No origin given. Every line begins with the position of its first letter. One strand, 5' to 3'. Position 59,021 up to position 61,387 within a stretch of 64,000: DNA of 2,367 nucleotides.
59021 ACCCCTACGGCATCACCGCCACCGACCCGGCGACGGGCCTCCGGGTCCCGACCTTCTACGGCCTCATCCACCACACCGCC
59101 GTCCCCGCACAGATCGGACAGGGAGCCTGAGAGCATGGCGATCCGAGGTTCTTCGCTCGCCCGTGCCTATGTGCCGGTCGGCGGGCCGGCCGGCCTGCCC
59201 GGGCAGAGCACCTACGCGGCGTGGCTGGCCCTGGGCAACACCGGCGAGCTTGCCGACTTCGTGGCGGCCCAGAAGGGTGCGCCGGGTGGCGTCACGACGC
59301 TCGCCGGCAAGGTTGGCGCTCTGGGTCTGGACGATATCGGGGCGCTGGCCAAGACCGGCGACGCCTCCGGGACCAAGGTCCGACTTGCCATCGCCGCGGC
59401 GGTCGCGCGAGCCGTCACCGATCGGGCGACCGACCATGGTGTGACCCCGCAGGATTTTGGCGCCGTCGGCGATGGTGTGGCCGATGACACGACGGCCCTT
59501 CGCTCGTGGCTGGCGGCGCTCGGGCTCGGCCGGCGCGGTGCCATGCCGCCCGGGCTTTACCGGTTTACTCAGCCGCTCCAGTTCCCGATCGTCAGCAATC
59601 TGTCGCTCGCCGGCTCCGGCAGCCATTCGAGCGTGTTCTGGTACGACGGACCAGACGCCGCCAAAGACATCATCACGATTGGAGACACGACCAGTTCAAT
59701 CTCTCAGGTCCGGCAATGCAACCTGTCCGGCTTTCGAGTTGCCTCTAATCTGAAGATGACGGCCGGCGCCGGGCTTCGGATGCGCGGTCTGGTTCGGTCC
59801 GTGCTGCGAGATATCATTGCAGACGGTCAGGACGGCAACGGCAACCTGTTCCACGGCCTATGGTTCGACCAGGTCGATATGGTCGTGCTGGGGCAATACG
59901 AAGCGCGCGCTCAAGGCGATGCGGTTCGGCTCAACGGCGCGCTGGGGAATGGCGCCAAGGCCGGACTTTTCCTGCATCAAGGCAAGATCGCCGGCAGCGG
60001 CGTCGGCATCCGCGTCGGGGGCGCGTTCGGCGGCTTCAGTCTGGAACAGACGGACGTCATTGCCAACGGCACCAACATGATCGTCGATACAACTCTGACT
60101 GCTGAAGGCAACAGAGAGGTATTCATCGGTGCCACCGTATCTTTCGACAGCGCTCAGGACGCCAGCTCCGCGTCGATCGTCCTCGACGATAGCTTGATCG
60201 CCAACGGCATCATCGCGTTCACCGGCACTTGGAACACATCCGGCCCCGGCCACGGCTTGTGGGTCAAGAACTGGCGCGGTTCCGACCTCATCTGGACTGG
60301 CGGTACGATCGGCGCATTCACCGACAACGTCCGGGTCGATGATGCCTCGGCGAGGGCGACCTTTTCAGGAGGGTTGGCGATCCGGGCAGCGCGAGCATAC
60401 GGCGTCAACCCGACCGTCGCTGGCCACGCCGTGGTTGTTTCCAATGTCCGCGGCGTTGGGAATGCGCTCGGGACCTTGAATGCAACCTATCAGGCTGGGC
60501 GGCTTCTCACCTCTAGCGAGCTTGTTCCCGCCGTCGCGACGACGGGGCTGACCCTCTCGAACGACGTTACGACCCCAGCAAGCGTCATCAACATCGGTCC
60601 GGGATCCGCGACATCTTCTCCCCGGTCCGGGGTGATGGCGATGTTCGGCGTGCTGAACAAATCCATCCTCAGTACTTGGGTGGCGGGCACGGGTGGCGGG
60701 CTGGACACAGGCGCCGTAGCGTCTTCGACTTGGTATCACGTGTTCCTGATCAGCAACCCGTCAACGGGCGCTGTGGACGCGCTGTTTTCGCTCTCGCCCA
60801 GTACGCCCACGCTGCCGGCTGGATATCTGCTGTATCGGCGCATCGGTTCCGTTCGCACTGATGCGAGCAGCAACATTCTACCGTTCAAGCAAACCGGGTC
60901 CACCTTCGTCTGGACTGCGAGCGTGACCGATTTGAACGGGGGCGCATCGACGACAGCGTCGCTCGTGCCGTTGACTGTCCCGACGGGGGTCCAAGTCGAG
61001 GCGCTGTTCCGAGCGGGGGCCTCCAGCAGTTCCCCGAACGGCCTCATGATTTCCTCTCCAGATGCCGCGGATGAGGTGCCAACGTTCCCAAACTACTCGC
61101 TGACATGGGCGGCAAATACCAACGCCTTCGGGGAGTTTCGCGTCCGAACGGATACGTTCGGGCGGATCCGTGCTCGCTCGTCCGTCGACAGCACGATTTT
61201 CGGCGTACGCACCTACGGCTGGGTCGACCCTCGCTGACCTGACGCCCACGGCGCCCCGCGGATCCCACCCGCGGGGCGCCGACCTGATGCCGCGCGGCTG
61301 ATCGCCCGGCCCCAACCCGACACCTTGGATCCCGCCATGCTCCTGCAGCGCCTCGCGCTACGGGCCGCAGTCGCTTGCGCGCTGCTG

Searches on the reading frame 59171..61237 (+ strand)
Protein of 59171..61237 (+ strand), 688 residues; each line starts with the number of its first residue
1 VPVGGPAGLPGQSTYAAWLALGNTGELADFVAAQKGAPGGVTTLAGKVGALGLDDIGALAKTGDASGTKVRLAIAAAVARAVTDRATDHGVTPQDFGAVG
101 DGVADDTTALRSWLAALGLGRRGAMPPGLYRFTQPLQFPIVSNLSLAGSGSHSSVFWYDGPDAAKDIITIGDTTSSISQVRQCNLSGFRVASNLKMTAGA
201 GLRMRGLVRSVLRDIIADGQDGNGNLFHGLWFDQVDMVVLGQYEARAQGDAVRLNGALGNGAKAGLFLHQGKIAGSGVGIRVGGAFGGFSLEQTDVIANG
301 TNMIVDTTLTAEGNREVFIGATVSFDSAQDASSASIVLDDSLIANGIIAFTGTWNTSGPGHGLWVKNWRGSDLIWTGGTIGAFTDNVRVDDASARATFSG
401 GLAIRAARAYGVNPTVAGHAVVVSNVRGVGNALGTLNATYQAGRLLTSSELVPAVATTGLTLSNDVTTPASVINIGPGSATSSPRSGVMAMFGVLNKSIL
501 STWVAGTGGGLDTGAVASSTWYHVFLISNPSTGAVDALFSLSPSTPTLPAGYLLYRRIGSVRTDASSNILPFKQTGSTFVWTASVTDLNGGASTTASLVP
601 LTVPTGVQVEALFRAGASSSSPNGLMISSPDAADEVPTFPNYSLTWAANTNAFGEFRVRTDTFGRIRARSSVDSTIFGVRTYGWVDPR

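Call 78: search_protein_families(library=pfam, proteins=[window:59171-61237:+], max_evalue=0.001)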
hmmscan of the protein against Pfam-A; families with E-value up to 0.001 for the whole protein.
window:59171-61237:+ (688 aa): 1 family
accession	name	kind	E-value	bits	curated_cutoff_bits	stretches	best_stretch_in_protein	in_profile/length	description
PF12708.12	Pect-lyase_RHGA_epim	-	1.7e-05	25.2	27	0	94-153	5-65/213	Rhamnogalacturonase A/epimerase, pectate lyase-like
